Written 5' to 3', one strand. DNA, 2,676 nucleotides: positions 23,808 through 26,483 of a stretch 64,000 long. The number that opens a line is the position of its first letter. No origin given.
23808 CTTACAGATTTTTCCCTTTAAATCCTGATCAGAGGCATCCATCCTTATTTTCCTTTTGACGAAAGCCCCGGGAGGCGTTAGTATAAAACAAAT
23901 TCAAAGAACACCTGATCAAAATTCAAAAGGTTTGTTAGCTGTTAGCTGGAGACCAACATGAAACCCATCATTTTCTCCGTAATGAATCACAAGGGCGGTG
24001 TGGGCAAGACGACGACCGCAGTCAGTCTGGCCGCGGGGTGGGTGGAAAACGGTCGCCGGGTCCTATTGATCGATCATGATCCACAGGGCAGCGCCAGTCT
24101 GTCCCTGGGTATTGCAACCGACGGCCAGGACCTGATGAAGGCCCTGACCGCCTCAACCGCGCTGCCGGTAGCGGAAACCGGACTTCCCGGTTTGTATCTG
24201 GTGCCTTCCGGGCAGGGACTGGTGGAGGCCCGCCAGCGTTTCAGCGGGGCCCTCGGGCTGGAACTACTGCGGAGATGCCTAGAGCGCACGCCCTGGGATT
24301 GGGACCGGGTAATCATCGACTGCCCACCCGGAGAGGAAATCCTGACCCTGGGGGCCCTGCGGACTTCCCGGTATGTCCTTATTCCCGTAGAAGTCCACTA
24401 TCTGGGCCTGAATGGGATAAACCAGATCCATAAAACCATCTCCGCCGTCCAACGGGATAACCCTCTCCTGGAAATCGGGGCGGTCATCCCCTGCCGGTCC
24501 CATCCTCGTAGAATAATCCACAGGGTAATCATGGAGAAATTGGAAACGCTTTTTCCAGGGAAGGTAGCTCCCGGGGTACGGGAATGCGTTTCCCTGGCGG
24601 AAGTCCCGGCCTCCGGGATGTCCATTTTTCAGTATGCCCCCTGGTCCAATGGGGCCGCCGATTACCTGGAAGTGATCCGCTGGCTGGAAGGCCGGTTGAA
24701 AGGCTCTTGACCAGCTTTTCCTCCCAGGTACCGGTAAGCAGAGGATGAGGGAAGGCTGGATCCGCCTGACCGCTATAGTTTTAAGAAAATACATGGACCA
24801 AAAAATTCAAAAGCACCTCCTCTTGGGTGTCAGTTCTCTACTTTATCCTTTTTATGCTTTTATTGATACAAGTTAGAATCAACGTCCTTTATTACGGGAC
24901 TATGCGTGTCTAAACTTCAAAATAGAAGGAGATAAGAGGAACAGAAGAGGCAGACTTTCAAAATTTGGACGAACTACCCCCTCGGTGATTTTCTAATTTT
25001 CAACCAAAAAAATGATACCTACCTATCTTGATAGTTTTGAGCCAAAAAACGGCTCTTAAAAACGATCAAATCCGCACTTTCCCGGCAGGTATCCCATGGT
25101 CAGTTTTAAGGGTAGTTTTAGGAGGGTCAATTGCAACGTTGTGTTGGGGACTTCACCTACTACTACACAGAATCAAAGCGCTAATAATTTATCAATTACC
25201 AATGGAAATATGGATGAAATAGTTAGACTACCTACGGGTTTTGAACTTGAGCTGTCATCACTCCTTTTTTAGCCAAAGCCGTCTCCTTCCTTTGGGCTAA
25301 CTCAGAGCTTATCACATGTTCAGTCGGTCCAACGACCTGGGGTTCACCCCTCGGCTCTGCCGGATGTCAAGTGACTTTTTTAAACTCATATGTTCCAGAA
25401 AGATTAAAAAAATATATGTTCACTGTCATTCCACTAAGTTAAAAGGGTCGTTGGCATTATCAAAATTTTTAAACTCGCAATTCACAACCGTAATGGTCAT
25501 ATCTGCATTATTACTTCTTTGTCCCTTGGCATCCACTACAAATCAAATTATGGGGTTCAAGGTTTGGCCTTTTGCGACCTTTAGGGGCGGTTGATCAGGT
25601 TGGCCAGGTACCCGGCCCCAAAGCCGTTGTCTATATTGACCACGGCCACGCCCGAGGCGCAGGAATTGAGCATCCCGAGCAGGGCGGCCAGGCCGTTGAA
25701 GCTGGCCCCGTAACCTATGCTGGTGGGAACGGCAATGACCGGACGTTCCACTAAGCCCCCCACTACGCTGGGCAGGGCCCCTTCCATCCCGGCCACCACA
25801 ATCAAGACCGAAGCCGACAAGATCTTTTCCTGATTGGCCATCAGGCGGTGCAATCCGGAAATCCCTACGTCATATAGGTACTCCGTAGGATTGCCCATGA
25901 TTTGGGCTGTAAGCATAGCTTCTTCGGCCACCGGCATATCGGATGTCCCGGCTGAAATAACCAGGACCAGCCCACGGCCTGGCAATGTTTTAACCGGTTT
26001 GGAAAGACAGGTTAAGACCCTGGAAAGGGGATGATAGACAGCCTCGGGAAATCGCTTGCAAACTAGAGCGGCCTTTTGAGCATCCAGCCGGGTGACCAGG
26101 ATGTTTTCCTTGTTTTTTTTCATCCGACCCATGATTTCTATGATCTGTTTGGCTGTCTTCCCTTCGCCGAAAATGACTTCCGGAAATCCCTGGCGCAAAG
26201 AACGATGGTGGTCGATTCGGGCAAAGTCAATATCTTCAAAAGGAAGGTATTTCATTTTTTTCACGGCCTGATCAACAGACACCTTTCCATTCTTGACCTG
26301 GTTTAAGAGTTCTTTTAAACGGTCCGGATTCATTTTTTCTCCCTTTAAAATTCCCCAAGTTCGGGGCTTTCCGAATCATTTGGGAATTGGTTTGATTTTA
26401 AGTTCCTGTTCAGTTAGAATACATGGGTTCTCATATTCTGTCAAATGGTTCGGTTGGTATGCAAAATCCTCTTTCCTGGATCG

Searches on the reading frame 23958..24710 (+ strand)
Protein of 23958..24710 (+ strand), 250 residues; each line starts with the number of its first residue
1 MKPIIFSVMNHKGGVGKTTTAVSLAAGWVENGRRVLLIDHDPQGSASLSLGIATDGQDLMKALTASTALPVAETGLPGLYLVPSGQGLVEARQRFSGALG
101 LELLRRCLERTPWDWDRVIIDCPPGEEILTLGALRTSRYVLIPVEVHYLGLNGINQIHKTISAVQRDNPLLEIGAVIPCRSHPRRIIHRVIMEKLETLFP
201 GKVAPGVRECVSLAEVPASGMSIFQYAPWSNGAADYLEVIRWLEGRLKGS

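Call 8: search_protein_families(library=pfam, proteins=[window:23958-24710:+])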
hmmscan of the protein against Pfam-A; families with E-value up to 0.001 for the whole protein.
window:23958-24710:+ (250 aa): 7 families
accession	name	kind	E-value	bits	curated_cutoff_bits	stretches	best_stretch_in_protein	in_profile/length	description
PF13614.12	AAA_31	-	2.4e-36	125.8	27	1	5-172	3-176/177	AAA domain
PF01656.29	CbiA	-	1.1e-18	67.8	25.4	1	7-223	2-125/125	CobQ/CobB/MinD/ParA nucleotide binding domain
PF10609.15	ParA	-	6.2e-11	42.6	27.1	1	6-126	6-123/246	NUBPL iron-transfer P-loop NTPase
PF06564.18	CBP_BcsQ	-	1e-06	28.9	21.3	1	11-139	9-140/234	Cellulose biosynthesis protein BcsQ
PF09140.17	MipZ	-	1.1e-06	28.7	20.7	1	8-166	5-151/262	ATPase MipZ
PF02374.21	ArsA_ATPase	-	1.7e-06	27.9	24.3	1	9-49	6-46/305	Anion-transporting ATPase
PF00142.24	Fer4_NifH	-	4e-05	23.6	25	1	11-46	7-42/271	4Fe-4S iron sulfur cluster binding proteins, NifH/frxC family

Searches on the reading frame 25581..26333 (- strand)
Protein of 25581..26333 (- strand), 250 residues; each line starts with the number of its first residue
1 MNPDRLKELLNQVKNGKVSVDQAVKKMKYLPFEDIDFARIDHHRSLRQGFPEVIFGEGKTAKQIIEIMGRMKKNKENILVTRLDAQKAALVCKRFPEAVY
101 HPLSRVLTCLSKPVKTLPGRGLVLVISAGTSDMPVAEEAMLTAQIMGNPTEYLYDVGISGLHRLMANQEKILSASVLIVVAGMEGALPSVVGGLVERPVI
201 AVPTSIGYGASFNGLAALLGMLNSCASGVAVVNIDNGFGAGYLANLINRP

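Call 8: search_protein_families(library=pfam, proteins=[window:25581-26333:-])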
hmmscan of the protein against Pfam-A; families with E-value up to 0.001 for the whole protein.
window:25581-26333:- (250 aa): 1 family
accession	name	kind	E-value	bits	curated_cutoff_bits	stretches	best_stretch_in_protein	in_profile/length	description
PF00731.26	AIRC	-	5e-15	55.8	30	1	123-247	2-126/148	AIR carboxylase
